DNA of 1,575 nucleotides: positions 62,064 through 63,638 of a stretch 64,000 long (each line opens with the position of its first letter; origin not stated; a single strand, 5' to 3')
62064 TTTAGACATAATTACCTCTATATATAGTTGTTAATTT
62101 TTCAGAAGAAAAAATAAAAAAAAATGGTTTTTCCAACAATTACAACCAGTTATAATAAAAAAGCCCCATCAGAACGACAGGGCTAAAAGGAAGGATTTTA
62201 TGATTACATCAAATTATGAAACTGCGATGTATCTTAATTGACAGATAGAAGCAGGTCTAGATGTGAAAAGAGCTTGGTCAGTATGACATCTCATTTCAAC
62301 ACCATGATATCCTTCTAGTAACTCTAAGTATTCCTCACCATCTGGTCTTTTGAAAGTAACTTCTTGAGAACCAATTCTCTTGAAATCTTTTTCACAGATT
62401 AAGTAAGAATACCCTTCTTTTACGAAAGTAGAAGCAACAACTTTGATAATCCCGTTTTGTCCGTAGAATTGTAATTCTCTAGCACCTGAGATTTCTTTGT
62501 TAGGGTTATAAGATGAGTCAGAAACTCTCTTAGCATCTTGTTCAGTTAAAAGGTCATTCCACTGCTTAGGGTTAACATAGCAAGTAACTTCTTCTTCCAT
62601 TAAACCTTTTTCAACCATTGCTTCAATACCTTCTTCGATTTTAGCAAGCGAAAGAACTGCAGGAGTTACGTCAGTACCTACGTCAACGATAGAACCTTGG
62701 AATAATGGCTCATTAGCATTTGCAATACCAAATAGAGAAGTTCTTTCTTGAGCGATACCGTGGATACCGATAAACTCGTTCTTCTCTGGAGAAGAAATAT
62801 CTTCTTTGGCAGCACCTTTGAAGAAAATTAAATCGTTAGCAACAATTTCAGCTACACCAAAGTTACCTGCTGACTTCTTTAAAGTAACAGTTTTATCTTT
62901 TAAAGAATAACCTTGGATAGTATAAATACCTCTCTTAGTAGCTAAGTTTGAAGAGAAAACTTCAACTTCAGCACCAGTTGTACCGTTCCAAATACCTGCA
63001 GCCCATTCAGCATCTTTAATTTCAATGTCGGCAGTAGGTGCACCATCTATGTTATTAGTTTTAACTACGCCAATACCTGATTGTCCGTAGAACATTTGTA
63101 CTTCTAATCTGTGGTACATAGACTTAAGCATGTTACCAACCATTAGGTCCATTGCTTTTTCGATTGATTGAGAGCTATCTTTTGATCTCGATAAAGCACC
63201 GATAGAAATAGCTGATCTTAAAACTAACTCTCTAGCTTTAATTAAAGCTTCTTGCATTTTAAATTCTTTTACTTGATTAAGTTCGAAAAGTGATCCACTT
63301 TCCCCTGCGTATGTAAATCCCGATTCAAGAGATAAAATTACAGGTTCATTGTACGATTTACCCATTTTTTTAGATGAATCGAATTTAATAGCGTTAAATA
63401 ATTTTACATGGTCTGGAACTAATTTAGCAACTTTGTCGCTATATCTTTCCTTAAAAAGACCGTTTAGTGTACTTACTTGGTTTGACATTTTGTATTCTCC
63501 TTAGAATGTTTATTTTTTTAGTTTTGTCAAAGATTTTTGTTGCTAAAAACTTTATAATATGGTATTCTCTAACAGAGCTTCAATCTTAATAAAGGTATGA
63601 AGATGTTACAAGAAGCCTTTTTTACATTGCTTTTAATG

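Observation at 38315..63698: Four copies of a 20-nt motif upstream of late operons, likely a phage late promoter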

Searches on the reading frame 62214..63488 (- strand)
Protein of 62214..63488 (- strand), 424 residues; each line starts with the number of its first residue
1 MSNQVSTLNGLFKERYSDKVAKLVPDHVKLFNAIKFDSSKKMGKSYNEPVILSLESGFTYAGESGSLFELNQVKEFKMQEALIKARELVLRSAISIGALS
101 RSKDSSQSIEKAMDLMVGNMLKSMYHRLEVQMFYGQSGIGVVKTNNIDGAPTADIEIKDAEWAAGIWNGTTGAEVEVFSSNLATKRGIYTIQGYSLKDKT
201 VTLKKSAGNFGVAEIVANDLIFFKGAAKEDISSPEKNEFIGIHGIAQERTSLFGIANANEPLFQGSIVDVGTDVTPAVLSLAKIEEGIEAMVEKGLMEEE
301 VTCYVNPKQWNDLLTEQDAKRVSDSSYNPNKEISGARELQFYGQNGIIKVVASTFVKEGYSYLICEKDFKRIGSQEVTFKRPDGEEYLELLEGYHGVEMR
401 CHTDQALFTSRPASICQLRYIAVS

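Call 14: search_dna_similar(query=window:62214-63488:-, collection=phages, mode=protein, max_rows=15)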
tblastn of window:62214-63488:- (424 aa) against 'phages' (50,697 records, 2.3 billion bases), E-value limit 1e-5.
Records with a match: 1; places in all: 1; records where one place covers at least 80% of the query: 1.
Best place of each record, by identity: <60% 1.
By first word of the organism name: Proteobacteria 1.
By host as written in the record: Silvanigrella aquatica Nonnen-W8red 1.
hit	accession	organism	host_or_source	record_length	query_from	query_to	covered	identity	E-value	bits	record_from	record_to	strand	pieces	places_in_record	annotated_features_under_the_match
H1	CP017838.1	Proteobacteria phage MWH-Nonnen-W8red 1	Silvanigrella aquatica Nonnen-W8red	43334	11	378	87%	23.5%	1e-17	92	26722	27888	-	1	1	record has no annotation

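Call 35: find_encoding_contigs(protein=window:62214-63488:-, flank=10000, max_places=4)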
Protein window:62214-63488:- (424 aa): 5 contigs read that carry it; 3 places shown.
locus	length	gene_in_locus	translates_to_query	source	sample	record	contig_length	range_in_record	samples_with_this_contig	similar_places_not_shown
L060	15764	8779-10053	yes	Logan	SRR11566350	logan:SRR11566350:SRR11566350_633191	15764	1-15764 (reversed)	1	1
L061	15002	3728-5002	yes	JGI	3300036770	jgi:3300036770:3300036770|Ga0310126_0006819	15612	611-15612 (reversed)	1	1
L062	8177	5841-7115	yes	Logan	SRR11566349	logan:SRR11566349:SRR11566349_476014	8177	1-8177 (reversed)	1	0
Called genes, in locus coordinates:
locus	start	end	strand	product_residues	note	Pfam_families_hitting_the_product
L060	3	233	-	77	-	?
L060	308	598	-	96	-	-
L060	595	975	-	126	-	-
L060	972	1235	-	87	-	-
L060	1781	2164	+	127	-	-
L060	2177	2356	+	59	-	-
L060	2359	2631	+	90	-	-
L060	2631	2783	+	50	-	-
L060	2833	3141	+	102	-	-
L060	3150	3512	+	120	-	-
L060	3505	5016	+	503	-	PF03237:Terminase_6N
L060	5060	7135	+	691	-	PF23899:SU10_portal (weak), PF16510:P22_portal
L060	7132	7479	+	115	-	-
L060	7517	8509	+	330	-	-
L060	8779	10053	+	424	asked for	-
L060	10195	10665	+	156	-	-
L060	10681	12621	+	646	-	-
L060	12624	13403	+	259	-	PF07484:Collar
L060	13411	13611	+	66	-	-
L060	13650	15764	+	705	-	?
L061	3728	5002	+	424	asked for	-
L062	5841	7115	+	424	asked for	-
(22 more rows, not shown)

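Call 44: search_dna_similar(query=L060:5060-7135:+, collection=phages, mode=protein, max_rows=25, max_evalue=0.001)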
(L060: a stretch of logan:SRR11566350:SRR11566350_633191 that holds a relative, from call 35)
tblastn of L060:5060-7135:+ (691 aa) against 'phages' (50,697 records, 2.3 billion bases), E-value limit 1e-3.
Records with a match: 3; places in all: 3; records where one place covers at least 80% of the query: 2.
Best place of each record, by identity: <60% 3.
By first word of the organism name: Proteobacteria 1; Cellulosimicrobium 1; Caudoviricetes 1.
By host as written in the record: Silvanigrella aquatica Nonnen-W8red 1; Cellulosimicrobium sp. 1; - 1.
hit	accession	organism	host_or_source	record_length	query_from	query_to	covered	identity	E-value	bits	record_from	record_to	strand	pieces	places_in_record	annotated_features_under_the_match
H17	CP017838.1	Proteobacteria phage MWH-Nonnen-W8red 1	Silvanigrella aquatica Nonnen-W8red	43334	4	605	87%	29.7%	9e-74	266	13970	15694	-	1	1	record has no annotation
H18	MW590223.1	Cellulosimicrobium phage DS1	Cellulosimicrobium sp.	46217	69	672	87%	21.3%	2e-14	84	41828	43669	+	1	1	hypothetical protein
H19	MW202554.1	Caudoviricetes sp.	Manatee Spring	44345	258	607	51%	19.9%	1e-13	81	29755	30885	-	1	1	portal protein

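Call 55: find_related_loci(query=A2, collection=viral_contigs, flank=10000)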
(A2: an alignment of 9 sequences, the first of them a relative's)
Query A2 (503 aa) in viral_contigs; peptide patterns used: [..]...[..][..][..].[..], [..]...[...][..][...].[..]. (x = any residue, [..] = any of these).
409 stretches matched a pattern; 364 encode a relative of the query (tblastn E <= 1e-3); the best 80 are kept; 80 distinct loci.
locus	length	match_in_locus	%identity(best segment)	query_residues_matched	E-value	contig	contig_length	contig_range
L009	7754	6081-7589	100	1-503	0e+0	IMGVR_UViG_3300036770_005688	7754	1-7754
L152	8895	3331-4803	70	14-503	0e+0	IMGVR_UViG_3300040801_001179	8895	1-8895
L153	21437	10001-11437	71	16-493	0e+0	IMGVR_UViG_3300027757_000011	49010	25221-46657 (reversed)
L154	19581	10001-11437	71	16-493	0e+0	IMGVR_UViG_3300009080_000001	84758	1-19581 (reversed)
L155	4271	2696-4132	71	16-493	0e+0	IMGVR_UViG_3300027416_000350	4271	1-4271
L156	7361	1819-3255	71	16-493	0e+0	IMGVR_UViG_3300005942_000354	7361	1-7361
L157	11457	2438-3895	66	16-500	0e+0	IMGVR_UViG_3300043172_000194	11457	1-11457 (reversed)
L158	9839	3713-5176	66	15-502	0e+0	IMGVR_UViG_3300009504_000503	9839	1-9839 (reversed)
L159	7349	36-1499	66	15-502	0e+0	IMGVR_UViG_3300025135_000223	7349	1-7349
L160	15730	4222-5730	61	1-502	0e+0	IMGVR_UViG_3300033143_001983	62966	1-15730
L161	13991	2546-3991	60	21-502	0e+0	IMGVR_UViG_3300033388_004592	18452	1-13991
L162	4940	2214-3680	57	14-501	0e+0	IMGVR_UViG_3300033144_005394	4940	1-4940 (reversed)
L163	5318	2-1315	61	67-502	0e+0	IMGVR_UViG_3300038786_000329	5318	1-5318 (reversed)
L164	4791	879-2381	54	1-501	7e-180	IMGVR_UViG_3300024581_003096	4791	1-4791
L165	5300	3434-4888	53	16-502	4e-177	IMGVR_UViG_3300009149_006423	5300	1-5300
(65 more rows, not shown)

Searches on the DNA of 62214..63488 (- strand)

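Call 38: search_rna_families(source=L060, start=1100, end=1900, threshold=evalue, max_evalue=1, show_alignments=1)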
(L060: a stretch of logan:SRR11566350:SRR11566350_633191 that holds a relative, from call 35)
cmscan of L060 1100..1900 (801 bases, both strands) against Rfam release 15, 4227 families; matches with E-value up to 1: 0.
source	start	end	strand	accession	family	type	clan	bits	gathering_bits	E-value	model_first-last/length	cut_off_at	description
